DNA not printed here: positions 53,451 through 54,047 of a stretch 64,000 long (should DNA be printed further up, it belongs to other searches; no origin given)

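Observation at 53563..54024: GIY-YIG endonuclease gene bracketed by a 17-bp duplication of the tRNA-Ser 3' end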

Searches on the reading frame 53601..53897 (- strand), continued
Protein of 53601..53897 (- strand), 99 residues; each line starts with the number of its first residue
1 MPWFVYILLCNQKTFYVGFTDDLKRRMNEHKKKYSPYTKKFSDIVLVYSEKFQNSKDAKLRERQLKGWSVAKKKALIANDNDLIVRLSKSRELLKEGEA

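Call 69: fold_search(model_id=the predicted structure, library=pdb)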
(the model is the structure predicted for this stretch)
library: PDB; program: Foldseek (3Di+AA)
matches with E <= 10: 253; with E <= 0.001: 1
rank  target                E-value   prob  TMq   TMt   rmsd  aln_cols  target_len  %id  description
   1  1zg2_MODEL_1_A        9.3e-06  1.00  0.54  0.56   7.0        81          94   32  Solution NMR structure of the UPF0213 protein BH0048 from Bacillus halodurans. Northeast Structural Genomics t (released 2005-06-21)
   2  1ywl_MODEL_1_A        1.2e-03  1.00  0.57  0.58   4.8        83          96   26  Solution NMR structure of the protein EF2693 from E. faecalis: Northeast Structural Genomics Consortium target (released 2005-03-29)
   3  6seh_A                2.7e-02  1.00  0.56  0.24   2.4        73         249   20  Recognition and processing of branched DNA substrates by Slx1-Slx4 nuclease (released 2019-09-25)
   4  6seh_C                3.7e-02  1.00  0.55  0.23   2.4        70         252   20  Recognition and processing of branched DNA substrates by Slx1-Slx4 nuclease (released 2019-09-25)
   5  7cq3_A                6.6e-02  1.00  0.58  0.21   3.9        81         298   22  Crystal structure of Slx1-Slx4 (released 2021-06-16)
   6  7cq2_A                7.5e-02  1.00  0.56  0.21   3.3        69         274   19  Crystal structure of Slx1-Slx4 (released 2021-06-16)
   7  4xlg_A                8.0e-02  1.00  0.56  0.23   4.4        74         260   19  C. glabrata Slx1 in complex with Slx4CCD. (released 2015-03-25)
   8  4xm5                  9.1e-02  1.00  0.53  0.21   3.7        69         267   19  C. glabrata Slx1. (released 2015-03-25)
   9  6sei_C                9.1e-02  1.00  0.56  0.22   4.1        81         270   21  Recognition and processing of branched DNA substrates by Slx1-Slx4 nuclease (released 2019-09-25)
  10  7qoh_h                1.4e-01  0.90  0.40  0.51   3.7        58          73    9  Unique vertex of the phicrAss001 virion with C5 symmetry imposed (released 2023-03-29)
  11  6sei_A                1.6e-01  0.99  0.56  0.22   4.1        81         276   21  Recognition and processing of branched DNA substrates by Slx1-Slx4 nuclease (released 2019-09-25)
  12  7cq2_B                1.9e-01  0.99  0.52  0.19   3.5        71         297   20  Crystal structure of Slx1-Slx4 (released 2021-06-16)
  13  1yd5                  5.6e-01  0.60  0.42  0.45   3.4        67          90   13  Crystal structure of the GIY-YIG N-terminal endonuclease domain of UvrC from Thermotoga maritima: Point mutant N88A boun (released 2005-03-01)
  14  9oac_Ca               6.0e-01  0.20  0.29  0.35   4.1        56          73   12  C5 reconstruction of the thermophilic bacteriophage P74-26 Portal Vertex (released 2026-01-28)
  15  7ejs_B                6.8e-01  0.12  0.30  0.28  14.0       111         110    9  Structure of ERH-2 bound to PICS-1 (released 2021-08-25)
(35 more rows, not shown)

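Call 70: find_encoding_contigs(protein=P0027, flank=2500, max_places=8)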
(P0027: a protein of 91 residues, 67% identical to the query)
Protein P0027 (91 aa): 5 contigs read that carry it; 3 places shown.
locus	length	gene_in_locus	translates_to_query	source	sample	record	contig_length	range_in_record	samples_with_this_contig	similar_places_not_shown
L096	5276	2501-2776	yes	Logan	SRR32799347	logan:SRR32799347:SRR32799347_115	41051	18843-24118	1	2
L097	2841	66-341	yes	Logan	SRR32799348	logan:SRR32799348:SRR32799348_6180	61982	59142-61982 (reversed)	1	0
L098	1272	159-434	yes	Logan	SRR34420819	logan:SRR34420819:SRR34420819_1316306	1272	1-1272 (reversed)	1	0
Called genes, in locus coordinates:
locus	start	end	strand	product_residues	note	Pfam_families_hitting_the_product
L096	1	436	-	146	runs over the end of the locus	PF09424:YqeY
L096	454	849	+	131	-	-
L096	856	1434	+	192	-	PF13482:RNase_H_2 (weak)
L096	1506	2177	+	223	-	-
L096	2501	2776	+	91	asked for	PF01541:GIY-YIG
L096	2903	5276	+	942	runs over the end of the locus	PF08241:Methyltransf_11, PF13847:Methyltransf_31 (weak), PF13649:Methyltransf_25 (weak)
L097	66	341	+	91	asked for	PF01541:GIY-YIG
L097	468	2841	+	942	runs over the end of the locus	PF08241:Methyltransf_11, PF13847:Methyltransf_31 (weak), PF13649:Methyltransf_25 (weak)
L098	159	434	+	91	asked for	PF01541:GIY-YIG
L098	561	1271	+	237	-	?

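Call 71: find_encoding_contigs(protein=P0040, flank=2500, max_places=8)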
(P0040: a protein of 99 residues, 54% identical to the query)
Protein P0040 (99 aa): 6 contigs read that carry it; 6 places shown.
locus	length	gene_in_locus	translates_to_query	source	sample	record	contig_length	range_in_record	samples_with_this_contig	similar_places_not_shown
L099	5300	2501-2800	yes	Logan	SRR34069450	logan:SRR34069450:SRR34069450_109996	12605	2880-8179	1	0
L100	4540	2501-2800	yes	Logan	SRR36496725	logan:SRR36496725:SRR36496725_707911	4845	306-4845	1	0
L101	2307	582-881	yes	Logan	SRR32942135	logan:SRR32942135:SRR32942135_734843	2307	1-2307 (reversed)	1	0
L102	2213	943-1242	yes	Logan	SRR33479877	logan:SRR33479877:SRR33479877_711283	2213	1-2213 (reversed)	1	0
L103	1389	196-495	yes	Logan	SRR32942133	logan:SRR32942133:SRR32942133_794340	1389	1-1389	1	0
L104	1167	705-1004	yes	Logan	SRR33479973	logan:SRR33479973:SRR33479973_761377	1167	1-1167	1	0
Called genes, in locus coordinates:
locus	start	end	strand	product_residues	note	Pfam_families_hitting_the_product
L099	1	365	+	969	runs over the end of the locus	PF04313:HSDR_N, PF00271:Helicase_C (faint), PF00270:DEAD (weak), PF04851:ResIII, PF18766:SWI2_SNF2, PF22679:T1R_D3-like, PF11867:T1RH-like_C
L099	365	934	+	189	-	PF01863:YgjP-like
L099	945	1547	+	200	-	-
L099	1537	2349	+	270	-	-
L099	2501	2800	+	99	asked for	PF01541:GIY-YIG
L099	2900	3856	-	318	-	-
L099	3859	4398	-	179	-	PF09965:DUF2199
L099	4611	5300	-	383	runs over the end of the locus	PF00534:Glycos_transf_1, PF13692:Glyco_trans_1_4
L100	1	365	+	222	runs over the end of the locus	?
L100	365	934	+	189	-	PF01863:YgjP-like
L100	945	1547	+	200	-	-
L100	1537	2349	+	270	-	-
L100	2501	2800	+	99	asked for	PF01541:GIY-YIG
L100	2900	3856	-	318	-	-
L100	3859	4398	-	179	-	PF09965:DUF2199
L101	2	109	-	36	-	?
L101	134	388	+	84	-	-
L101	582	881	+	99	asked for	PF01541:GIY-YIG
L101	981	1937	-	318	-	-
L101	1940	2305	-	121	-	?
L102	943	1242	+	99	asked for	PF01541:GIY-YIG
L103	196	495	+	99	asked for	PF01541:GIY-YIG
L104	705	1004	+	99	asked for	PF01541:GIY-YIG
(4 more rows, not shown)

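Call 87: find_encoding_contigs(protein=P0001, flank=3000, max_places=10)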
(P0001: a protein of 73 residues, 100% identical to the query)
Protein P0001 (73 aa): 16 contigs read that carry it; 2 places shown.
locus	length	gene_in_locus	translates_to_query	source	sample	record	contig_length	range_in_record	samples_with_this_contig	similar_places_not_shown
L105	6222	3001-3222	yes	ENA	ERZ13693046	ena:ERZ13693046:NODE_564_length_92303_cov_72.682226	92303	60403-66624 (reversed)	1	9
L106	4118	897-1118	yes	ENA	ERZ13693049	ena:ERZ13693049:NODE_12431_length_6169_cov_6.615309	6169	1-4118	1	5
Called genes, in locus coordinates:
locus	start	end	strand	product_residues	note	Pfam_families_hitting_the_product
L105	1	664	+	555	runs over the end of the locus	PF00118:Cpn60_TCP1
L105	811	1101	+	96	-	PF09685:MamF_MmsF (weak)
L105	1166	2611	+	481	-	PF00224:PK, PF02887:PK_C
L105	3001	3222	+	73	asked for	-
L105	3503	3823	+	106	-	PF01022:HTH_5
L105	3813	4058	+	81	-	PF13192:Thioredoxin_3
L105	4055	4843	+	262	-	-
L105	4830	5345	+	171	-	-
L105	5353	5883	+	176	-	-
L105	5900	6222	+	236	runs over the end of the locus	PF13386:DsbD_2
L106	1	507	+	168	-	?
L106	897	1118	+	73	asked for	-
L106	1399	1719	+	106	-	PF01022:HTH_5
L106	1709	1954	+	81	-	PF13192:Thioredoxin_3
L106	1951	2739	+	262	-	-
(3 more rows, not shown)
